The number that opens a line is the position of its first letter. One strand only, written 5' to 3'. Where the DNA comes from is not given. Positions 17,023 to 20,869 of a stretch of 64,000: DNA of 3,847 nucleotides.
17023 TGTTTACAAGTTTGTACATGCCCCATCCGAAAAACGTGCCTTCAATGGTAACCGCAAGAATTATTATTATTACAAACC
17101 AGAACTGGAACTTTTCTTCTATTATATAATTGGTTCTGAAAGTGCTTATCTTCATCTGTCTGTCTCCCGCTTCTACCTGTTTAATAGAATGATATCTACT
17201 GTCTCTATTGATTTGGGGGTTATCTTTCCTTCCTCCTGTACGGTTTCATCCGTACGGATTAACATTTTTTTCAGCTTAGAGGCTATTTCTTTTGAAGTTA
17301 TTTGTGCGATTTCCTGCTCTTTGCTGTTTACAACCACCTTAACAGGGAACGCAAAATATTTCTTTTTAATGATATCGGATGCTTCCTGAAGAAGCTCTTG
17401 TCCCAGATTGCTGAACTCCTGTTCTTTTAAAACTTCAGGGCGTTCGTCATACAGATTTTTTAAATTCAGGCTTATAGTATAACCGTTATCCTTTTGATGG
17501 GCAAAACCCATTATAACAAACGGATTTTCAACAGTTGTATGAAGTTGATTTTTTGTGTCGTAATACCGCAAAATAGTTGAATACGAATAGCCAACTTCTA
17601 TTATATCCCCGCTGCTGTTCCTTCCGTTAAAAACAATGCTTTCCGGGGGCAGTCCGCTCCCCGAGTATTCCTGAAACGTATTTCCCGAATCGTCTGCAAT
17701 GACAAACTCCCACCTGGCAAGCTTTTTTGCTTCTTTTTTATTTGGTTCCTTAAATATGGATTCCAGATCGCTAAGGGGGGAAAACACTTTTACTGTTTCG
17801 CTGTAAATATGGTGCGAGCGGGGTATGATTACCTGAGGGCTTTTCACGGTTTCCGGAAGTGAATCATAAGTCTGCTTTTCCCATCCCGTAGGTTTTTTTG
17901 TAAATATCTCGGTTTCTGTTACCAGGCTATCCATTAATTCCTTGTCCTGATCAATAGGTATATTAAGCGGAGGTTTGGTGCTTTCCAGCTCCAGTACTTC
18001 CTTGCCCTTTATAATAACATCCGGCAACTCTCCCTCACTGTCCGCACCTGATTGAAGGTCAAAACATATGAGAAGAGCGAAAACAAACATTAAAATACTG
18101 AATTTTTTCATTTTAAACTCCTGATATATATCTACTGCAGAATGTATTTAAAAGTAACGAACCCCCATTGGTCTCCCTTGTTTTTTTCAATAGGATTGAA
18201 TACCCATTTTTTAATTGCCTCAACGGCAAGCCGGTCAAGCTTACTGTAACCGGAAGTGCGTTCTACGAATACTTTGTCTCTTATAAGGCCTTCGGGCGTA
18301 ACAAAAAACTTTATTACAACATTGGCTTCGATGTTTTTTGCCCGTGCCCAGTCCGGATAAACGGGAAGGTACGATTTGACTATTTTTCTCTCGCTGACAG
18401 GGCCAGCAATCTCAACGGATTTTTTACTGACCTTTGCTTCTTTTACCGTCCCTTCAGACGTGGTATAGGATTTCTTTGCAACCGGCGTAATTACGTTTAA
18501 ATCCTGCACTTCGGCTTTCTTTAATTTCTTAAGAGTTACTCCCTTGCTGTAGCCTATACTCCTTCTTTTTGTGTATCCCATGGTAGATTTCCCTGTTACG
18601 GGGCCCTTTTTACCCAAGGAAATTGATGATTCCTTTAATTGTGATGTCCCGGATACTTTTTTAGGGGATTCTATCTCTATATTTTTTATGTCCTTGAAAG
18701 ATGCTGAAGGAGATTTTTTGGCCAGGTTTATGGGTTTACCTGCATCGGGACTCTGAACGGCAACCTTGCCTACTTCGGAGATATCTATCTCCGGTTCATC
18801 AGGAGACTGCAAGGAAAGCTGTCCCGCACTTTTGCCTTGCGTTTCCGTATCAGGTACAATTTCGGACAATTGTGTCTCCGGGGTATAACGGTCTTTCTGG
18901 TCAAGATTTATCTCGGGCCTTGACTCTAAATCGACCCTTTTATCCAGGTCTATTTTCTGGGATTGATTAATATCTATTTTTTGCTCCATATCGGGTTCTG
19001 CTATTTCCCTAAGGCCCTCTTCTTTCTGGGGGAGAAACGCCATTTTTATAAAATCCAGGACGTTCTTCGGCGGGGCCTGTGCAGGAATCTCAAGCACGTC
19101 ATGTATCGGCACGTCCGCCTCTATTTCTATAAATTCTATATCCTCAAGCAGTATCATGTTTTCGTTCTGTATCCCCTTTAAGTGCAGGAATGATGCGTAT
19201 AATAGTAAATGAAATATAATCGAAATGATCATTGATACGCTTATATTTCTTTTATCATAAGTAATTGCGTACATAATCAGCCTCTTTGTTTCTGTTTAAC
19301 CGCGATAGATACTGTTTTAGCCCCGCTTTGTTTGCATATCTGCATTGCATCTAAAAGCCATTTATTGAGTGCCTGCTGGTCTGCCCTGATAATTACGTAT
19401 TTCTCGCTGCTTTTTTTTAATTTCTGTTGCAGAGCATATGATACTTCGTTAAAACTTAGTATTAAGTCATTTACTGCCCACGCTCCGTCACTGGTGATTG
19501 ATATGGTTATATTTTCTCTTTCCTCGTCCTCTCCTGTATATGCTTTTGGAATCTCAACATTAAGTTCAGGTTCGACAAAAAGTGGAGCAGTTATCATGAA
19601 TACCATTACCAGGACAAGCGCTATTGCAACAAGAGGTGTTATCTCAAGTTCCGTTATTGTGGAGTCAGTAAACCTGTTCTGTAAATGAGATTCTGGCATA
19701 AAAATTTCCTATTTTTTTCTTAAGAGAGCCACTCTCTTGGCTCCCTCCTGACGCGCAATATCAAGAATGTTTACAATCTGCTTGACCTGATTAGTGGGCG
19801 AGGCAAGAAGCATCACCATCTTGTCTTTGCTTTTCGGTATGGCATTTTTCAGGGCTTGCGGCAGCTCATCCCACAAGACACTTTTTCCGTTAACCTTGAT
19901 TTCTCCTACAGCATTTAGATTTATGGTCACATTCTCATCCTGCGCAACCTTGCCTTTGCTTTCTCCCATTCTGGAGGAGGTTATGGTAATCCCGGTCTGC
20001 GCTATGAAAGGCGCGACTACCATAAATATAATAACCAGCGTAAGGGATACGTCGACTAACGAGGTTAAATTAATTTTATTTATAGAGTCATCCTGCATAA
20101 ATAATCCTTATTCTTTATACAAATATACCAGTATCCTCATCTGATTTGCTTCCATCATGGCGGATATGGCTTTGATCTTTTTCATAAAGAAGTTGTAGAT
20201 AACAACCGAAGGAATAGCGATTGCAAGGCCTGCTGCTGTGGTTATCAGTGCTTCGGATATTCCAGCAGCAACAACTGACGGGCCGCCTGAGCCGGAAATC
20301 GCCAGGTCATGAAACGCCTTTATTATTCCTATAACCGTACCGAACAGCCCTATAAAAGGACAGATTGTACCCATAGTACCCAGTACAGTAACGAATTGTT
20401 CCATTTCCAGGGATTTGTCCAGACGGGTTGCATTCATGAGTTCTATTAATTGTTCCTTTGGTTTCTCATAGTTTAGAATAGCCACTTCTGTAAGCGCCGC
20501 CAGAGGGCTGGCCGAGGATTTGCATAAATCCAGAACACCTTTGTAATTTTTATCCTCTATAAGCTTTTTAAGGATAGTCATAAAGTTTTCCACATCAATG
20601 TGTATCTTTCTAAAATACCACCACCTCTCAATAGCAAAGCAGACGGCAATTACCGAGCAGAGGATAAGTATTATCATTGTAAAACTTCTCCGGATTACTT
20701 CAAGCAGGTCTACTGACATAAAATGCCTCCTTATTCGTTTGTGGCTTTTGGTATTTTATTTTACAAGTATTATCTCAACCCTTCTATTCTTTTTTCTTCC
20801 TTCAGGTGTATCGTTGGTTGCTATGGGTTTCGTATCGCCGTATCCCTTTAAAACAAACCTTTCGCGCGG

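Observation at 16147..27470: Rearranged Tol-Pal/ExbBD-TonB-like envelope machine built around a giant 8x FlgD-Ig OmpA protein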

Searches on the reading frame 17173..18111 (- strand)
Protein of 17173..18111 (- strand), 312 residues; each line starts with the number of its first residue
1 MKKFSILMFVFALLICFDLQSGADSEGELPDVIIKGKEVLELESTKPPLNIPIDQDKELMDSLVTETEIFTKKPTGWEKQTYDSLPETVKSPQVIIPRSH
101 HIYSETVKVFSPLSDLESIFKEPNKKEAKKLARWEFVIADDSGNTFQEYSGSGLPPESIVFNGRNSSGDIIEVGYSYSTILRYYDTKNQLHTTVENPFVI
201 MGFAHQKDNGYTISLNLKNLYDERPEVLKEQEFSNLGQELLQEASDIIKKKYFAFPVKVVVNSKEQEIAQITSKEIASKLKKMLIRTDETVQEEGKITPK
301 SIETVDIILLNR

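Call 3: search_protein_families(library=pfam, proteins=[window:17173-18111:-], max_evalue=0.01)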
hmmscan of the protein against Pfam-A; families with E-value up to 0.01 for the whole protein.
window:17173-18111:- (312 aa): 0 families

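Call 11: search_protein_families(library=ncbifam, proteins=[window:17173-18111:-], max_evalue=0.01)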
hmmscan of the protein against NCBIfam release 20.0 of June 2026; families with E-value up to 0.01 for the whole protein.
window:17173-18111:- (312 aa): 0 families

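Call 38: find_homologous_proteins(query=window:17173-18111:-, max_evalue=0.001)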
Query window:17173-18111:- (312 aa): 13 proteins with E <= 0.001 among 1456 candidates.
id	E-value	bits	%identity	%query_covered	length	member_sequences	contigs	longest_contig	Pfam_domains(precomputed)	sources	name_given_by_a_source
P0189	1.4e-199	679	100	100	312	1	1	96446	-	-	-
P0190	2.0e-109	383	55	99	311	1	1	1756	-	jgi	jgi:hypothetical protein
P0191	7.7e-109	381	57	98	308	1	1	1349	-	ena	-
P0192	1.3e-108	381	56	99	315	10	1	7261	-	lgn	-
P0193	2.0e-107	377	57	96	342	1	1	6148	-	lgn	-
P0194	6.8e-107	375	56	100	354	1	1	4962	-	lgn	-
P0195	5.7e-106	372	57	94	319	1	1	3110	-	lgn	-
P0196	3.2e-103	363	54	97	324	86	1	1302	-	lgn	-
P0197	6.4e-103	362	54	100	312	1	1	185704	-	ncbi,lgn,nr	ncbi:MAG: hypothetical protein LHV68_06090 [Elusimicrobia bacterium]|nr:hypothetical protein [Candid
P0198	2.6e-102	360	54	99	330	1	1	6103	-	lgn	-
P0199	3.2e-102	360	53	100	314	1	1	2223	-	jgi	jgi:hypothetical protein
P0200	2.8e-101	357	55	93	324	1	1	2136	-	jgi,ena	-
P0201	4.6e-99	349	53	97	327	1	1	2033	-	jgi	jgi:hypothetical protein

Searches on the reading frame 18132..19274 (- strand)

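Call 3: search_protein_families(library=pfam, proteins=[window:18132-19274:-], max_evalue=0.01)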
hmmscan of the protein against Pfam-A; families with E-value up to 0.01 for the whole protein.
window:18132-19274:- (380 aa): 1 family
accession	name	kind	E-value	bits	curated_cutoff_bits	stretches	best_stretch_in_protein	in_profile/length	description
PF03544.19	TonB_C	-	8.4e-13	49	24.6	1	304-377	3-77/79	Gram-negative bacterial TonB protein C-terminal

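Call 11: search_protein_families(library=ncbifam, proteins=[window:18132-19274:-], max_evalue=0.01)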
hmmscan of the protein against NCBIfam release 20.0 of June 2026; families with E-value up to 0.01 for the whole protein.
window:18132-19274:- (380 aa): 6 families
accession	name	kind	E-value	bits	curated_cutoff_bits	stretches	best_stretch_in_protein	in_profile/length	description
TIGR01352.1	tonB_Cterm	subfamily_domain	1.4e-13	51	27.1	1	304-377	1-73/76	TonB family protein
NF008083.0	PRK10819.1-4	equivalog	3.5e-05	23.9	448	1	261-363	113-219/239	TonB system transport protein TonB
NF033768.1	myxo_SS_tail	domain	0.0003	20.9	40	1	311-365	27-81/92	AgmX/PglI C-terminal domain-containing protein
NF008081.0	PRK10819.1-2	equivalog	0.0011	19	377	1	253-360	107-217/240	TonB system transport protein TonB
NF008082.0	PRK10819.1-3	equivalog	0.0014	18.5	265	1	255-363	119-224/242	TonB system transport protein TonB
NF047760.1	LIC10042_TonB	equivalog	0.0017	18.5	100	0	274-361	56-141/156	LIC_10042 family TonB-like protein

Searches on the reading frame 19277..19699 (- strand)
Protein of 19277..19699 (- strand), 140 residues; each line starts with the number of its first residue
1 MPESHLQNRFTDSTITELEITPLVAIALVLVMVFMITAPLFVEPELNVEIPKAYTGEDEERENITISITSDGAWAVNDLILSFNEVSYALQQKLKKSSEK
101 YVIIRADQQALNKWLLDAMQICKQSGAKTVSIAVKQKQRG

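Call 3: search_protein_families(library=pfam, proteins=[window:19277-19699:-], max_evalue=0.01)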
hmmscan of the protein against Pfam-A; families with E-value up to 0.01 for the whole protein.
window:19277-19699:- (140 aa): 1 family
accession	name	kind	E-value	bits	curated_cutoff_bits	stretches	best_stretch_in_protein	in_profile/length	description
PF02472.21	ExbD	-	9e-26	90.9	25.4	1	13-136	3-127/128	Biopolymer transport protein ExbD/TolR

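Call 11: search_protein_families(library=ncbifam, proteins=[window:19277-19699:-], max_evalue=0.01)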
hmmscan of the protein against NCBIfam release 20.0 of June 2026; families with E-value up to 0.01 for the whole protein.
window:19277-19699:- (140 aa): 5 families
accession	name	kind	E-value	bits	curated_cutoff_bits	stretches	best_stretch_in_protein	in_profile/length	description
TIGR02801.1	tolR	equivalog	4e-18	66.3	127.3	1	16-134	3-128/129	protein TolR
TIGR02803.1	ExbD_1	equivalog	3e-11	43.5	152.95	1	17-132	3-118/122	TonB system transport protein ExbD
NF008429.0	PRK11267.1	equivalog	2e-10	40.8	216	1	12-132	12-132/141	TonB system transport protein ExbD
TIGR02804.1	ExbD_2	equivalog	8.4e-09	35.9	123.45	1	17-135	3-120/121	TonB system transport protein ExbD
NF008248.0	PRK11024.1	equivalog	5.2e-08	33.1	162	1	15-133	13-138/142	colicin uptake protein TolR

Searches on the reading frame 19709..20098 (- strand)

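Call 3: search_protein_families(library=pfam, proteins=[window:19709-20098:-], max_evalue=0.01)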
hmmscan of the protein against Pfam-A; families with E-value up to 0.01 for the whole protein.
window:19709-20098:- (129 aa): 1 family
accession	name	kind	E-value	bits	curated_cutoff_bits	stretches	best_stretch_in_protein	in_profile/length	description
PF02472.21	ExbD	-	2.1e-20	73.5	25.4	1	4-127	3-125/128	Biopolymer transport protein ExbD/TolR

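Call 11: search_protein_families(library=ncbifam, proteins=[window:19709-20098:-], max_evalue=0.01)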
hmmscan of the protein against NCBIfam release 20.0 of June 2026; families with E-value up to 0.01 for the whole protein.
window:19709-20098:- (129 aa): 5 families
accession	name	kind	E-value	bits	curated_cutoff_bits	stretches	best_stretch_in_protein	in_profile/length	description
TIGR02801.1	tolR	equivalog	2e-15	57.5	127.3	1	7-126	3-127/129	protein TolR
TIGR02803.1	ExbD_1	equivalog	1.7e-10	41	152.95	1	8-126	3-119/122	TonB system transport protein ExbD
NF008429.0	PRK11267.1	equivalog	7.6e-10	39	216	1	5-126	14-133/141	TonB system transport protein ExbD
TIGR02804.1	ExbD_2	equivalog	9.6e-10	38.9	123.45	1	7-129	2-121/121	TonB system transport protein ExbD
NF008248.0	PRK11024.1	equivalog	4.8e-08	33.2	162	1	7-127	14-139/142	colicin uptake protein TolR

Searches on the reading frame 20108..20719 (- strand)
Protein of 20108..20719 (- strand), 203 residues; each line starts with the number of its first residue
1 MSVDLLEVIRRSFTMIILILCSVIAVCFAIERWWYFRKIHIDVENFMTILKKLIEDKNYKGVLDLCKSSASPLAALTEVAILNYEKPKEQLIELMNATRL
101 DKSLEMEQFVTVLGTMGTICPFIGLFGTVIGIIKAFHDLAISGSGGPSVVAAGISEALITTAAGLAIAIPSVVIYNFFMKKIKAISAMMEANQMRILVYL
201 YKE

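Call 3: search_protein_families(library=pfam, proteins=[window:20108-20719:-], max_evalue=0.01)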
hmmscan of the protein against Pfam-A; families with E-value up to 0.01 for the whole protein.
window:20108-20719:- (203 aa): 1 family
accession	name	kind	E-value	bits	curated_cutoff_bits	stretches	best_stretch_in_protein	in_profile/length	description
PF01618.21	MotA_ExbB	-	4.6e-31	107.6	22.9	1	83-190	19-126/127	MotA/TolQ/ExbB proton channel family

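Call 11: search_protein_families(library=ncbifam, proteins=[window:20108-20719:-], max_evalue=0.01)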
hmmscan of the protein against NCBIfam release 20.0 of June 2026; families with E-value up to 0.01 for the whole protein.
window:20108-20719:- (203 aa): 8 families
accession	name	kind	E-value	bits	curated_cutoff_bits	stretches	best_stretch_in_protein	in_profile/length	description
TIGR02796.1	tolQ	equivalog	7.3e-33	114.1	221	1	13-198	15-212/216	protein TolQ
TIGR02797.1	exbB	equivalog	1.5e-25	90.3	206.2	1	14-190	16-199/211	tonB-system energizer ExbB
TIGR02805.1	exbB2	equivalog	7.8e-22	77.9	135.35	2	96-190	43-135/138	TonB-system energizer ExbB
NF007722.0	PRK10414.1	equivalog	2e-21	76.6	402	1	110-197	130-217/244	tol-pal system-associated acyl-CoA thioesterase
NF008066.0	PRK10801.1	equivalog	6.2e-20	71.7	403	1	102-188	118-205/230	Tol-Pal system protein TolQ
NF006583.0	PRK09109.1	equivalog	6.1e-07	28.8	237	1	27-185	59-210/246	flagellar motor protein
NF006284.1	PRK08456.1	equivalog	2.6e-05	23.5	380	1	114-196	147-221/252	flagellar motor stator protein MotA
NF005997.1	PRK08124.1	equivalog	3.8e-05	22.8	340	1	108-198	142-223/259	flagellar motor stator protein MotA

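Call 47: search_solved_structures(query=window:20108-20719:-, max_evalue=0.001)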
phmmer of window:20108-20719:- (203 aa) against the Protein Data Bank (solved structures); distinct sequences matched with E-value up to 0.001: 8.
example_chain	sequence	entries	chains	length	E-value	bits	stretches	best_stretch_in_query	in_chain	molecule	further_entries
5sv0_B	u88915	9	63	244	3e-17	66.5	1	112-195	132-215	Biopolymer transport protein ExbB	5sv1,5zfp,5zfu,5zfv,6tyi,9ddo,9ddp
7ajq_A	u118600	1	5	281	1.8e-16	63.9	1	112-188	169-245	Biopolymer transport protein ExbB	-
6ye4_A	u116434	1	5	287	1.9e-16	63.9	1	112-188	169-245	Biopolymer transport protein ExbB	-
8odt_A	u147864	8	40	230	5.8e-16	62.3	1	96-185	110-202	Tol-Pal system protein TolQ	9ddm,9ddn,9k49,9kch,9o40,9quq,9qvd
9kpz_A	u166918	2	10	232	6.6e-16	62.1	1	96-185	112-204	Tol-Pal system protein TolQ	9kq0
8vlw_A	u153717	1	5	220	1.8e-15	60.7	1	14-186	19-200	Tol-Pal system protein TolQ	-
9avi_A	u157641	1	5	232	2.3e-15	60.3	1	14-186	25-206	Tol-Pal system protein TolQ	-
8gqy_A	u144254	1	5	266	0.00045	23.5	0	98-189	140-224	Motility protein A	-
